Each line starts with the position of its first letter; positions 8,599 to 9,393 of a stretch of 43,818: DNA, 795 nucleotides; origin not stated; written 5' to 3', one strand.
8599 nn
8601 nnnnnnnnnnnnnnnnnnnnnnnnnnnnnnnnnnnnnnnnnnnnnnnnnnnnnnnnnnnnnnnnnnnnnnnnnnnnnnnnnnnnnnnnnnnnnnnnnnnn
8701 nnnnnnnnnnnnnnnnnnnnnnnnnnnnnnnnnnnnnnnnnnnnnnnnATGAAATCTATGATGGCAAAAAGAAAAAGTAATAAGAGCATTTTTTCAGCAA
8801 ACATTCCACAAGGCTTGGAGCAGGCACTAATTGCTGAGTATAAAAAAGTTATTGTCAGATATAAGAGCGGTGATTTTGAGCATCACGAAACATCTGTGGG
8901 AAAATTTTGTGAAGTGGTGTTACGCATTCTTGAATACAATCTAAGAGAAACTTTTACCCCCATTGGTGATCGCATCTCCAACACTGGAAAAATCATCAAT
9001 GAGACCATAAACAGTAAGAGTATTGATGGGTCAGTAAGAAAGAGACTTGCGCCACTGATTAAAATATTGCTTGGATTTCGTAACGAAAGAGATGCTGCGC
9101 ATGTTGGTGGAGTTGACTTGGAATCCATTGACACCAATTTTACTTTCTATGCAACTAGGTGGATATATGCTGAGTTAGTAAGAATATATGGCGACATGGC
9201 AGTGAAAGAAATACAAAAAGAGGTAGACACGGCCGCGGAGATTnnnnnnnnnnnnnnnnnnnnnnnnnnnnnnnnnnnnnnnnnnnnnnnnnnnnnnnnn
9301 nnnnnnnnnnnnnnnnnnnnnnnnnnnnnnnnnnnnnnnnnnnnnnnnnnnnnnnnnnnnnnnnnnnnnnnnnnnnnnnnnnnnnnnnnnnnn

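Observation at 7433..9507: Candidate novel system: operon of three paralogous small winged-helix proteins followed by a HEPN-like/winged-helix protein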

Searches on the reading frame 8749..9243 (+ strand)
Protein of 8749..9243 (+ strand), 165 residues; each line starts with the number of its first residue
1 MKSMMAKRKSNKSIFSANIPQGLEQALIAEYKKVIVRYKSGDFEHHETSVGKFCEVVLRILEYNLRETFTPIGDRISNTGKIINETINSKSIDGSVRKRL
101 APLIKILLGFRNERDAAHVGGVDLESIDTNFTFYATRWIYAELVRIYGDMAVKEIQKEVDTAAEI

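Call 69: predict_structure(alignment_id=A5)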
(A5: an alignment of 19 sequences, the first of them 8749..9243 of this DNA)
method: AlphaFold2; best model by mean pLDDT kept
length: 165 residues; sequences in the alignment: 19
mean_pLDDT: 81.1   pTM: 0.79
mean pLDDT of the five models: 81.1, 80.0, 78.9, 78.3, 78.2
residues with pLDDT >= 90: 81; 70-90: 43; 50-70: 27; < 50: 14
segments of 3 or more residues with pLDDT < 50: 1-3, 5-11, 117-119
pLDDT, mean of each block of 10 residues (from residue 1): 44 68 93 90 82 95 94 90 97 95 90 52 71 92 85 70 60
secondary structure, 60 per line:
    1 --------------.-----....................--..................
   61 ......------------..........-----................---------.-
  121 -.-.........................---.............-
elements in order: H21-40 H43-66 H79-88 H94-109 H124-147 H152-164

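Call 72: fold_search(model_id=the predicted structure, library=pdb)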
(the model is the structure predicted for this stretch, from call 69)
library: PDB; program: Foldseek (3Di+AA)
matches with E <= 10: 244; with E <= 0.001: 0
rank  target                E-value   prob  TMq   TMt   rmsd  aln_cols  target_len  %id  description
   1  7ah6_A                8.6e-01  0.16  0.24  0.14  15.8       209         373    9  Crystal structure of indoleamine 2,3-dioxygenase 1 (IDO1) in complex with ferric heme and MMG-0752 (released 2021-02-17)
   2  9taq_A                1.1e+00  0.28  0.27  0.34   8.7       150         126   13  De novo photoenzyme variant ABLE-E116C-TXT H49A-L42T (photoABLE1 precursor) in complex with substrate (released 2026-03-25)
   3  6x8n_A                1.1e+00  0.25  0.28  0.33   8.8       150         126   14  Crystal Structure of H49A ABLE mutant (released 2020-08-26)
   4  3o10_C                1.3e+00  0.82  0.49  0.58   5.1       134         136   12  Crystal structure of the HEPN domain from human sacsin (released 2011-03-30)
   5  6jmu_A                1.4e+00  0.47  0.34  0.42  10.3       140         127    8  Crystal structure of GIT1/Paxillin complex (released 2020-05-20)
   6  9tas                  1.4e+00  0.16  0.25  0.30   8.7       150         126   14  De novo photoenzyme photoABLE1 in complex with substrate (released 2026-03-25)
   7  9taq_C                1.5e+00  0.20  0.26  0.33   9.4       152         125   14  De novo photoenzyme variant ABLE-E116C-TXT H49A-L42T (photoABLE1 precursor) in complex with substrate (released 2026-03-25)
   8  6a3l_A                1.6e+00  0.41  0.40  0.49   8.7       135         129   10  Crystal structure of cytochrome c' from Shewanella violacea DSS12 (released 2019-06-12)
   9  9tav_A                1.6e+00  0.15  0.25  0.30   9.1       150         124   12  De novo photoenzyme photoABLE2 in complex with substrate (released 2026-03-25)
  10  5etw_B                1.6e+00  0.13  0.25  0.14  16.1       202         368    8  Crystal structure of the indoleamine 2,3-dioxygenagse 1 (IDO1) complexed with NLG919 analogue (released 2016-02-10)
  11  6a3k                  1.7e+00  0.44  0.40  0.49   8.5       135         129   10  Crystal structure of cytochrome c' from Shewanella benthica DB6705 (released 2019-06-12)
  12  9w2z_C                1.7e+00  0.25  0.33  0.24   9.8       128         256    9  Cryo-EM structure of complex IV on the bovine heart submitochondrial particles, IV-A (released 2026-04-01)
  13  3c18_B                1.8e+00  0.75  0.41  0.25   5.0       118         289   11  Crystal structure of nucleotidyltransferase-like protein (ZP_00538802.1) from Exiguobacterium sibiricum 255-15 at 1.90 (released 2008-02-12)
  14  5etw_A                1.8e+00  0.12  0.27  0.15  15.8       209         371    8  Crystal structure of the indoleamine 2,3-dioxygenagse 1 (IDO1) complexed with NLG919 analogue (released 2016-02-10)
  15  8zo8_C3               2.0e+00  0.25  0.36  0.26   9.5       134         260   11  Respirasome open state 3 in presence of metformin (SC-MetO3) (released 2025-11-19)
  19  8xdj_C                2.1e+00  0.30  0.38  0.45   8.7       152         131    8  Crystal structure of AMPylated HEPN toxin (released 2024-12-18)
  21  3o10_A                2.3e+00  0.63  0.49  0.57   5.2       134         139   12  Crystal structure of the HEPN domain from human sacsin (released 2011-03-30)
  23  2hsb                  2.4e+00  0.33  0.37  0.47   6.2       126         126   10  Crystal structure of a hepn domain containing protein (af_0298) from archaeoglobus fulgidus at 1.95 A resolution (released 2006-08-15)
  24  8xeh_B                2.4e+00  0.30  0.38  0.46   8.9       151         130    9  Crystal structure of HEPN-MNT complex (released 2024-12-18)
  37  8yuf_A                2.9e+00  0.20  0.36  0.42   6.7       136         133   11  Crystal structure of HEPN (Q64A) toxin (released 2025-04-02)
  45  1ufb_A                3.1e+00  0.51  0.48  0.59   4.9       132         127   14  Crystal structure of TT1696 from Thermus thermophilus HB8 (released 2003-11-28)
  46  8xdj_A                3.1e+00  0.23  0.39  0.46   8.5       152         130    9  Crystal structure of AMPylated HEPN toxin (released 2024-12-18)
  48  1wol                  3.2e+00  0.44  0.45  0.58   5.7       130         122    9  Crystal Structure of ST0689, an archaeal HEPN homologue (released 2005-11-22)
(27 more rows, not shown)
